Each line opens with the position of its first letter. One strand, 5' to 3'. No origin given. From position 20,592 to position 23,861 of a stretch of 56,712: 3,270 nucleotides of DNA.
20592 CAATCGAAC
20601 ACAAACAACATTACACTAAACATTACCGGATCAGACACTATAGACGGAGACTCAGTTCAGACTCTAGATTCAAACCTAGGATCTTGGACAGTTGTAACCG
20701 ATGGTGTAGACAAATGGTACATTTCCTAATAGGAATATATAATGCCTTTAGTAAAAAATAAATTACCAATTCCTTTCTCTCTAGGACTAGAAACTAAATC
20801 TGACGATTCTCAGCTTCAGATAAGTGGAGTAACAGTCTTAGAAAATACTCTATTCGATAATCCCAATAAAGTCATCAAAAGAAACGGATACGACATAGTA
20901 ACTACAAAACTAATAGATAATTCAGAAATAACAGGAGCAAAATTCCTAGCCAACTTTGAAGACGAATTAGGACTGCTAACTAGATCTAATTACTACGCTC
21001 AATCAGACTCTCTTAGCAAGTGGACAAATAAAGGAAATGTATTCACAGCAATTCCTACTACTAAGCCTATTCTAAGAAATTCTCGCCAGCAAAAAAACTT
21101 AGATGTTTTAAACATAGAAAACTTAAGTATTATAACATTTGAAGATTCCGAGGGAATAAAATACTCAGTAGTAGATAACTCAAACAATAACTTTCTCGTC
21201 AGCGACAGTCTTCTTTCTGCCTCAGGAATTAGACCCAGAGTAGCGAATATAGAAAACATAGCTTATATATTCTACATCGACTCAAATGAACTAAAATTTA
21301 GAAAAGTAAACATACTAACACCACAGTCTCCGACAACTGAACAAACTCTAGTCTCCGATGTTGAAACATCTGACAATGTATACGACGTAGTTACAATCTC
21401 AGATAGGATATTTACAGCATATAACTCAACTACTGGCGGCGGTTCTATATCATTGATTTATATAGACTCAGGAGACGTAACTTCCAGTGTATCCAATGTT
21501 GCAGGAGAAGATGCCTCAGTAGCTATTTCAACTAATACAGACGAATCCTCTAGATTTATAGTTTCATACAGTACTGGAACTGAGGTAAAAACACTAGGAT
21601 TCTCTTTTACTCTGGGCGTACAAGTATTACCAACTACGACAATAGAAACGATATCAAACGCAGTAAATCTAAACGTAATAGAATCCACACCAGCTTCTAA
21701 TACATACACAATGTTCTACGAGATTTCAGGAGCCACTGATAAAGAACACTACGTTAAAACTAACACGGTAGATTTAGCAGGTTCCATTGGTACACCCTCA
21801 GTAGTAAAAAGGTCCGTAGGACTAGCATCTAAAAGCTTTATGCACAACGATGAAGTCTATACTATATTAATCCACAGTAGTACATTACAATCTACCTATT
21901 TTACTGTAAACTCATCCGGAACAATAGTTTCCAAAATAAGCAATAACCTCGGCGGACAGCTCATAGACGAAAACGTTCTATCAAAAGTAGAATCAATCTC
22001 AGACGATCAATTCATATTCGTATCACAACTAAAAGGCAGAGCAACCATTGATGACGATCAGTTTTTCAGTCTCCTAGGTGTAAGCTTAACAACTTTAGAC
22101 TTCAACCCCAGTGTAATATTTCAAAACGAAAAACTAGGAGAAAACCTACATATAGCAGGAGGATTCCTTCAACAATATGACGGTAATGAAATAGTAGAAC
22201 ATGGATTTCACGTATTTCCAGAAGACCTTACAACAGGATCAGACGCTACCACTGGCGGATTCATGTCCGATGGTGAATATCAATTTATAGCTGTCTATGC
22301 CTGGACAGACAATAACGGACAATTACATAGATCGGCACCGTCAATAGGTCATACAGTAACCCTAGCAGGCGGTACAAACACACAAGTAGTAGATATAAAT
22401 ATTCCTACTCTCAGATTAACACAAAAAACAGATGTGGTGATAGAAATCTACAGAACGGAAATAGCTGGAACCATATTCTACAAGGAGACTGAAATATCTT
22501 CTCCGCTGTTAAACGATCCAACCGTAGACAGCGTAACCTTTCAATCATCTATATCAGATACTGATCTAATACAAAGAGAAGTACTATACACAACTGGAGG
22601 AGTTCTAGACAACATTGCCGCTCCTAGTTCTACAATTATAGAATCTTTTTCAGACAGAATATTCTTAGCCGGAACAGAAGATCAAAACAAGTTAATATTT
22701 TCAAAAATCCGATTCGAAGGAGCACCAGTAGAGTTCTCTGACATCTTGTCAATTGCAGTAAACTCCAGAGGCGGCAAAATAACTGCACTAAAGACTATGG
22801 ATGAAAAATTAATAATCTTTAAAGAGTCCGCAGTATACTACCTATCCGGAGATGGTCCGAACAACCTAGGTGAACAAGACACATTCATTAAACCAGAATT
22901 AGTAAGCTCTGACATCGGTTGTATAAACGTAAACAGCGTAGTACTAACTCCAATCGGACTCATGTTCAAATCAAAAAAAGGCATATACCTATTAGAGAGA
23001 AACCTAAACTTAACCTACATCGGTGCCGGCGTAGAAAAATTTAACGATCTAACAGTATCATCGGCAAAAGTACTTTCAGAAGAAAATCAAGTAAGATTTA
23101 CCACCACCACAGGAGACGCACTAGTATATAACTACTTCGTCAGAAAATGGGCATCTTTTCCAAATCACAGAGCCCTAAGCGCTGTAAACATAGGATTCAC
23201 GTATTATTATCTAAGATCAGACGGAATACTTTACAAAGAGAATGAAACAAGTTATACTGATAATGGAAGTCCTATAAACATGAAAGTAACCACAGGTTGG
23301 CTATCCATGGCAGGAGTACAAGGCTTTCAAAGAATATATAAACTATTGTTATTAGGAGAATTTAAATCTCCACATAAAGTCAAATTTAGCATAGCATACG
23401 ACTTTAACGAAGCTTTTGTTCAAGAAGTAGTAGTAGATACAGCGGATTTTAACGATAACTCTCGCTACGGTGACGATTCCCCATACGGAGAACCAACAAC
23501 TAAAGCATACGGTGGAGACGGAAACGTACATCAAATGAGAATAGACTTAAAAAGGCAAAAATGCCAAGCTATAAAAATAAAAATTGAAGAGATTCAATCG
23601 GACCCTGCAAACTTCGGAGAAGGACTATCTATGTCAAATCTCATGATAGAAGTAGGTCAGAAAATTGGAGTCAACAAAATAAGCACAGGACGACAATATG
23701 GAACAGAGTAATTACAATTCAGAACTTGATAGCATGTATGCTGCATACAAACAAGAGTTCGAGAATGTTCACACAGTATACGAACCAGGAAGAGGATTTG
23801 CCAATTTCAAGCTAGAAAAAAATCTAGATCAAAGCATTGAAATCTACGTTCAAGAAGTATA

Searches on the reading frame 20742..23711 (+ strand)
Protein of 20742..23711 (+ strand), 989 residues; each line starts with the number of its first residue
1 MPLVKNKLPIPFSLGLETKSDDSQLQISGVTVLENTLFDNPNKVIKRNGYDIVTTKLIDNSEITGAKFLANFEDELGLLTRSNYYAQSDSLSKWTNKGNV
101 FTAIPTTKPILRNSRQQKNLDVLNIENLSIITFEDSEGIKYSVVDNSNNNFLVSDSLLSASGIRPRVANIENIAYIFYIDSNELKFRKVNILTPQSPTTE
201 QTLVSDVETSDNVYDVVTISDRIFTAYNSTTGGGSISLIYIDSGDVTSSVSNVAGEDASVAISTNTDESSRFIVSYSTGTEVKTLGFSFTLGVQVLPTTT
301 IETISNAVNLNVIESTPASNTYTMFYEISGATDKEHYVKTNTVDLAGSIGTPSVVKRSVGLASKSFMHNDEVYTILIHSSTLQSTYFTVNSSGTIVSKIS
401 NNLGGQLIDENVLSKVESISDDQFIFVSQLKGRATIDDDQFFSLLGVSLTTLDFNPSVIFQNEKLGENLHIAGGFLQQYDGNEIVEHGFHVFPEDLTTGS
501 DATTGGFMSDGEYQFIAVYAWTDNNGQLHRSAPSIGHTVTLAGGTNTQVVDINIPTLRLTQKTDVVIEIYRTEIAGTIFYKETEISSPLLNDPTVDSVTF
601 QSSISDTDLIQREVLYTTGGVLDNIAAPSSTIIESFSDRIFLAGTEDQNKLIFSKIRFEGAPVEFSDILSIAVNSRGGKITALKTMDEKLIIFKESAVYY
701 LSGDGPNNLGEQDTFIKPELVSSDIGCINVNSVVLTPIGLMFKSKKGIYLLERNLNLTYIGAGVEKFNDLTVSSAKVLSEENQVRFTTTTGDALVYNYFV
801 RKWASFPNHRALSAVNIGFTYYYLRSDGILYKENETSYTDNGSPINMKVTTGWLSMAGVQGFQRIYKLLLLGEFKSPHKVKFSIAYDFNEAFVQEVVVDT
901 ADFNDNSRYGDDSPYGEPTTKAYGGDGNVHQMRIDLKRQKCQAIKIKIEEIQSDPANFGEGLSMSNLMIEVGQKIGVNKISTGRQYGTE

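Call 9: search_protein_families(library=pfam, proteins=[window:20742-23711:+], max_evalue=0.001)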
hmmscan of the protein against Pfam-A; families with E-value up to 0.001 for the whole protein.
window:20742-23711:+ (989 aa): 0 families

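Call 10: search_protein_families(library=phrogs, proteins=[window:20742-23711:+], max_evalue=0.00001)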
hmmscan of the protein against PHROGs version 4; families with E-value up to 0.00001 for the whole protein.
window:20742-23711:+ (989 aa): 1 family
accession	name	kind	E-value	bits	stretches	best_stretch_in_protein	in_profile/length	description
phrog_511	-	head and packaging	3.5e-08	33.3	1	649-889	582-810/862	internal virion protein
